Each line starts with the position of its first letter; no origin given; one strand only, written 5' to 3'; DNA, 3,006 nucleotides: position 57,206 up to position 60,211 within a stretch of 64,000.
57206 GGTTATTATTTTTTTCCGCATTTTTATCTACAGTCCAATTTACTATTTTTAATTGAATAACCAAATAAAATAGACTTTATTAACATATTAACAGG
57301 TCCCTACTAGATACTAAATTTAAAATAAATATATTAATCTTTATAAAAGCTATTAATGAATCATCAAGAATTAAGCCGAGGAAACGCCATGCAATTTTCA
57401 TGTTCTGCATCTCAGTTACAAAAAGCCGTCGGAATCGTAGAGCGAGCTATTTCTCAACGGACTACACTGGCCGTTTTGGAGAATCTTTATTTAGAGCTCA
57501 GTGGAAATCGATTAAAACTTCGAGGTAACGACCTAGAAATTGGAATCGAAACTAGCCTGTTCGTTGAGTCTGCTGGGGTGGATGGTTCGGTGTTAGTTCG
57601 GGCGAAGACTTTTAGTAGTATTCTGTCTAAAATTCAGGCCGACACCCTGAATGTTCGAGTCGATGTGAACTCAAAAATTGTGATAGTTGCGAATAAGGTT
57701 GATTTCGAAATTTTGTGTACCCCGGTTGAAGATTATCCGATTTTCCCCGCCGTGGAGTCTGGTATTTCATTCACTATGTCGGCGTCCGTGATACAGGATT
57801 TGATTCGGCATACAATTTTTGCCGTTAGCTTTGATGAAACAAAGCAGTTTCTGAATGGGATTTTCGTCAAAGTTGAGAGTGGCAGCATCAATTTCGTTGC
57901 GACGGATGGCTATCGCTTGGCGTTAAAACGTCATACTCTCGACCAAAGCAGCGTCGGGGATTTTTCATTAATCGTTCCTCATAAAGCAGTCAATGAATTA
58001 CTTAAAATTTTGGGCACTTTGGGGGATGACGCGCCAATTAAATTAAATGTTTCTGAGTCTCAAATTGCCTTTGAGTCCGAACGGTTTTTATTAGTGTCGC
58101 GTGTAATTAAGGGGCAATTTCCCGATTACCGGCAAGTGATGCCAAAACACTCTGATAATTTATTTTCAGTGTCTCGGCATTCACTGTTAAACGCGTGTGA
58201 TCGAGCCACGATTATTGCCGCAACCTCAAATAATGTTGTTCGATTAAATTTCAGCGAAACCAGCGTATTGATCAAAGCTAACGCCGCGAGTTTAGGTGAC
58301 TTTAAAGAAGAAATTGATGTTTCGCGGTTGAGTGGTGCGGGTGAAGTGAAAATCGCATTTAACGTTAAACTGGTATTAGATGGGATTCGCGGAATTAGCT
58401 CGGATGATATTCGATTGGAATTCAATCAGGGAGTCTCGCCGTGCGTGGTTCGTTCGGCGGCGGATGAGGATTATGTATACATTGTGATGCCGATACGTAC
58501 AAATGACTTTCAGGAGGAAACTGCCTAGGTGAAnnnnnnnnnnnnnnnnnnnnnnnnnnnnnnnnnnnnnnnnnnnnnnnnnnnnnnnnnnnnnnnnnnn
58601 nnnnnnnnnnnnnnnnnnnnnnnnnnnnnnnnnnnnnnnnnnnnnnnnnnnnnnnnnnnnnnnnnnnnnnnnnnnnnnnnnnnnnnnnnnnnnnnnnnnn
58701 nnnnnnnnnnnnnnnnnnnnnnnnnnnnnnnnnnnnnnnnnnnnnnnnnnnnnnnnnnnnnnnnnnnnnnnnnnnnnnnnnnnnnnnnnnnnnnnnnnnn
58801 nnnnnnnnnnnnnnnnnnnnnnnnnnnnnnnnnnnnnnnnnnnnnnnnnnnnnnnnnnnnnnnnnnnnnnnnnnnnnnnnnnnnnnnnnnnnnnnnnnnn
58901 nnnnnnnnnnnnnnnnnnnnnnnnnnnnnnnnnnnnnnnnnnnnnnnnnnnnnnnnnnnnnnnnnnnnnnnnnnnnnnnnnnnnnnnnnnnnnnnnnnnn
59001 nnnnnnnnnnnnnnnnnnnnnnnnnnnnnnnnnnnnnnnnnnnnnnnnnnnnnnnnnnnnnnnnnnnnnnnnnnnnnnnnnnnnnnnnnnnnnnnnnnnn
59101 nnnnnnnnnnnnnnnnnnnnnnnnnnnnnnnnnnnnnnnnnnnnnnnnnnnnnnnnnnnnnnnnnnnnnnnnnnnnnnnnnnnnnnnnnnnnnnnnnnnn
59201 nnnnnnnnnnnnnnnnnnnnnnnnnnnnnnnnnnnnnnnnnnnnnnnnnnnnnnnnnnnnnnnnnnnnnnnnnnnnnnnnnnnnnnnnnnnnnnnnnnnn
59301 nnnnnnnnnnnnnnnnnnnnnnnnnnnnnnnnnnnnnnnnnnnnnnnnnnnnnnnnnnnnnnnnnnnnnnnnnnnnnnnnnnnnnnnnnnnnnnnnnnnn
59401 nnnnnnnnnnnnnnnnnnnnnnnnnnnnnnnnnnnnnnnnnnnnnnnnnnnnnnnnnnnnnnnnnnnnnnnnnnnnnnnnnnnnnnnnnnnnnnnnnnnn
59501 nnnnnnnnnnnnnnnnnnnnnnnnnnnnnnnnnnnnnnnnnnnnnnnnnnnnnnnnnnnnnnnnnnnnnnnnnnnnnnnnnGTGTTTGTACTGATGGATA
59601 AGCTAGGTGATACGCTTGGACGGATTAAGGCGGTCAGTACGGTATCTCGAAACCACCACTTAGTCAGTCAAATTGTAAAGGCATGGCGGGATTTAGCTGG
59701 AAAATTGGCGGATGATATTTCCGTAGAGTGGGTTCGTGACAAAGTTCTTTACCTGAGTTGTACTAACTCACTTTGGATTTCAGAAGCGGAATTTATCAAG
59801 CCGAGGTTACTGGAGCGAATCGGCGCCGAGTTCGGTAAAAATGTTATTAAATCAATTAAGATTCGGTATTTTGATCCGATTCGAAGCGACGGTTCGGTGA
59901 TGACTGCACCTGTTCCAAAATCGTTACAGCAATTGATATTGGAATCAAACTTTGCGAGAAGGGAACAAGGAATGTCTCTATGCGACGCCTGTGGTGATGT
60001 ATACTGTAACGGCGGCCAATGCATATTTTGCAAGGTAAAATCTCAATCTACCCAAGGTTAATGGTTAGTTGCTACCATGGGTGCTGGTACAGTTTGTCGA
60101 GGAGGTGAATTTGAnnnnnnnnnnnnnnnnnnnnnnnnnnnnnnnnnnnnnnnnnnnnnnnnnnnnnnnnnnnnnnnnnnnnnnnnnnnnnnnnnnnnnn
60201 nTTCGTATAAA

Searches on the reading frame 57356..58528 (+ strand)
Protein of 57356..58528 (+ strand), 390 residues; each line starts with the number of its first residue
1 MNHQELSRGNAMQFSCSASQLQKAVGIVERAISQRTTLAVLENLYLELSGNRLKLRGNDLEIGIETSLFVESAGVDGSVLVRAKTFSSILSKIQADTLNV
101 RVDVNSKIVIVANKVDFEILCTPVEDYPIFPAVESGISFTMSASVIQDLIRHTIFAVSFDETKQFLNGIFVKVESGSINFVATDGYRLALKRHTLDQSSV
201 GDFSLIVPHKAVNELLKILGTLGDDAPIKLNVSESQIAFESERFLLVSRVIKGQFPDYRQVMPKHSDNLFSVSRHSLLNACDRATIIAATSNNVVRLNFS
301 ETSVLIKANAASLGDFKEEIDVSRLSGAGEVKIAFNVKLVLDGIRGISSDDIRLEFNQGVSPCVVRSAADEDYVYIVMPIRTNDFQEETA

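Call 10: search_protein_families(library=pfam, proteins=[window:57356-58528:+])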
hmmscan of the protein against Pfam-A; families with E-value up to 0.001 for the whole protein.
window:57356-58528:+ (390 aa): 3 families
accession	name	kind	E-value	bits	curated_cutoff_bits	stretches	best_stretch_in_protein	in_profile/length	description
PF02767.21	DNA_pol3_beta_2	-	4.6e-30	104.7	27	1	142-257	3-116/116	DNA polymerase III beta subunit, central domain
PF00712.24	DNA_pol3_beta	-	3.9e-28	98.5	24.4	1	12-130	1-119/120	DNA polymerase III beta subunit, N-terminal domain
PF02768.20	DNA_pol3_beta_3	-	4e-28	98.1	27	1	259-381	1-121/121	DNA polymerase III beta subunit, C-terminal domain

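Call 12: find_related_loci(query=window:57356-58525:+, collection=genome_contigs, flank=6000)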
Query window:57356-58525:+ (390 aa) in genome_contigs; peptide patterns used: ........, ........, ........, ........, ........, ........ (x = any residue, [..] = any of these).
69 stretches matched a pattern; 26 encode a relative of the query (tblastn E <= 1e-3); 26 distinct loci.
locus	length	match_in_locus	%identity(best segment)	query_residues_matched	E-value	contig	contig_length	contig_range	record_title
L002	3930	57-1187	74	12-388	0e+0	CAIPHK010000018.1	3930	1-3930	uncultured bacterium isolate KT_bin-0310 genome assembly, contig: bin-0310:18/46, whole genome shotgun sequence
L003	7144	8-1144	53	12-390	9e-141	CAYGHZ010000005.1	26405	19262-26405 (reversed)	MAG TPA_asm: uncultured Candidatus Marinamargulisbacteria bacterium isolate ERP113451_co3_195 genome assembly, contig: N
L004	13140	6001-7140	54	6-387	1e-134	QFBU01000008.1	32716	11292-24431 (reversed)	Candidatus Marinamargulisbacteria bacterium SCGC AAA071-K20 AAA071-K20_8, whole genome shotgun sequence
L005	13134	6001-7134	54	9-388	2e-133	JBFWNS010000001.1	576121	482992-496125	MAG: Candidatus Margulisiibacteriota bacterium isolate CA_2019_TPBF_118 NODE_105_length_576121_cov_9.536921_TPBF, whole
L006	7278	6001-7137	52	8-387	7e-133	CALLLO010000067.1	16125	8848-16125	MAG: uncultured Candidatus Marinamargulisbacteria bacterium isolate S3_Bin_Bin_107_1 genome assembly, contig: c_00000041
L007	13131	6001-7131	50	12-389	1e-131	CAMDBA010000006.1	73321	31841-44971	MAG: bacterium UBP8_UBA817 isolate MH-21oct19-4 genome assembly, contig: MH-21oct19-C476, whole genome shotgun sequence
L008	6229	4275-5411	52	9-388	3e-128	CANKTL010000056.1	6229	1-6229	MAG: bacterium isolate TH-Jun18-244 genome assembly, contig: TH-Jun18-C29444, whole genome shotgun sequence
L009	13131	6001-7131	51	12-389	3e-127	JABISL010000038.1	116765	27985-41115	MAG: bacterium isolate SI072_bin188 k141_1135193, whole genome shotgun sequence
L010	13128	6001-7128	51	12-387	2e-127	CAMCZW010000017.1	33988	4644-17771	MAG: bacterium UBP8_UBA817 isolate MH-08apr19-105 genome assembly, contig: MH-08apr19-C2862, whole genome shotgun sequen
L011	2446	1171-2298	51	12-387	5e-133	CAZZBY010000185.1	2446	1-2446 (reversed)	MAG TPA_asm: uncultured Candidatus Marinamargulisbacteria bacterium isolate SRP150892_co2_120 genome assembly, contig: N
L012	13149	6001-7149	46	6-389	2e-122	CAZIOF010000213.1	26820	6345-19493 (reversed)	MAG TPA_asm: uncultured Candidatus Marinamargulisbacteria bacterium isolate SRP092796_co2_708 genome assembly, contig: k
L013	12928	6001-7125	47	12-388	2e-121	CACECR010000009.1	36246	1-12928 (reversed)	uncultured Candidatus Marinamargulisbacteria bacterium isolate AG-905-D08 genome assembly, contig: AG-905-D08_NODE_9, wh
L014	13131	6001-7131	50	12-390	6e-119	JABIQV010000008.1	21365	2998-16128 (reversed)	MAG: bacterium isolate SI072_bin15 k141_234152, whole genome shotgun sequence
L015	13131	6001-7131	50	12-390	1e-118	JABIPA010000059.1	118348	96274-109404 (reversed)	MAG: bacterium isolate SI072_bin107 k141_2917787, whole genome shotgun sequence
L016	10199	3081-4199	47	12-385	2e-118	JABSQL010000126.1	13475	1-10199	MAG: Candidatus Margulisiibacteriota bacterium isolate DT_59 DT-Margulisbacteria-1_scaffold_126, whole genome shotgun se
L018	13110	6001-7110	46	12-384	7e-115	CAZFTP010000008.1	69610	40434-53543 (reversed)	MAG TPA_asm: uncultured Candidatus Marinamargulisbacteria bacterium isolate SRP090828_co4_176 genome assembly, contig: N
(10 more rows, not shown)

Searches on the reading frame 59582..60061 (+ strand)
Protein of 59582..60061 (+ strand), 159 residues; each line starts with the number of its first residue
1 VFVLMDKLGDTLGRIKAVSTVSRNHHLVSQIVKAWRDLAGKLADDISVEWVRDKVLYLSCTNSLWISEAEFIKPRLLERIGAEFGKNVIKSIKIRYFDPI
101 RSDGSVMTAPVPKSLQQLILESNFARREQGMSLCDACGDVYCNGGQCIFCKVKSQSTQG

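Call 10: search_protein_families(library=pfam, proteins=[window:59582-60061:+])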
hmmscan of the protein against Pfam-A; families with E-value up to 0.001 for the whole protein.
window:59582-60061:+ (159 aa): 1 family
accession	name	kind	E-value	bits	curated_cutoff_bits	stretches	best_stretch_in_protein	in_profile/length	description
PF05258.17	DciA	-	1.4e-13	51.2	24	1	7-94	1-89/89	Dna[CI] antecedent, DciA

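Call 11: find_encoding_contigs(protein=window:59582-60061:+, flank=3000, max_places=6)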
Protein window:59582-60061:+ (159 aa): 3 contigs read that carry it; 1 place shown.
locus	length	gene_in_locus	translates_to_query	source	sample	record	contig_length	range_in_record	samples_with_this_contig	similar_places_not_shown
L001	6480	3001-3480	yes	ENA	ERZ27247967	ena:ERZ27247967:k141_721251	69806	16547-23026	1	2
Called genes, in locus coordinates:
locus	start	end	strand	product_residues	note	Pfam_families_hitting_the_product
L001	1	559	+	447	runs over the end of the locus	PF11638:DnaA_N, PF00308:Bac_DnaA, PF01695:IstB_IS21 (weak), PF00004:AAA, PF08299:Bac_DnaA_C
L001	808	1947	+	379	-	PF00712:DNA_pol3_beta, PF02767:DNA_pol3_beta_2, PF02768:DNA_pol3_beta_3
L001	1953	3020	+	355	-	PF02463:SMC_N, PF13175:AAA_15, PF13476:AAA_23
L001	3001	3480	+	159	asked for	PF05258:DciA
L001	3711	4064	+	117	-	-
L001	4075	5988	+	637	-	-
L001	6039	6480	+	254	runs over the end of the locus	PF00142:Fer4_NifH (weak), PF01656:CbiA, PF02374:ArsA_ATPase (weak), PF06564:CBP_BcsQ, PF09140:MipZ (weak), PF10609:ParA (weak), PF13614:AAA_31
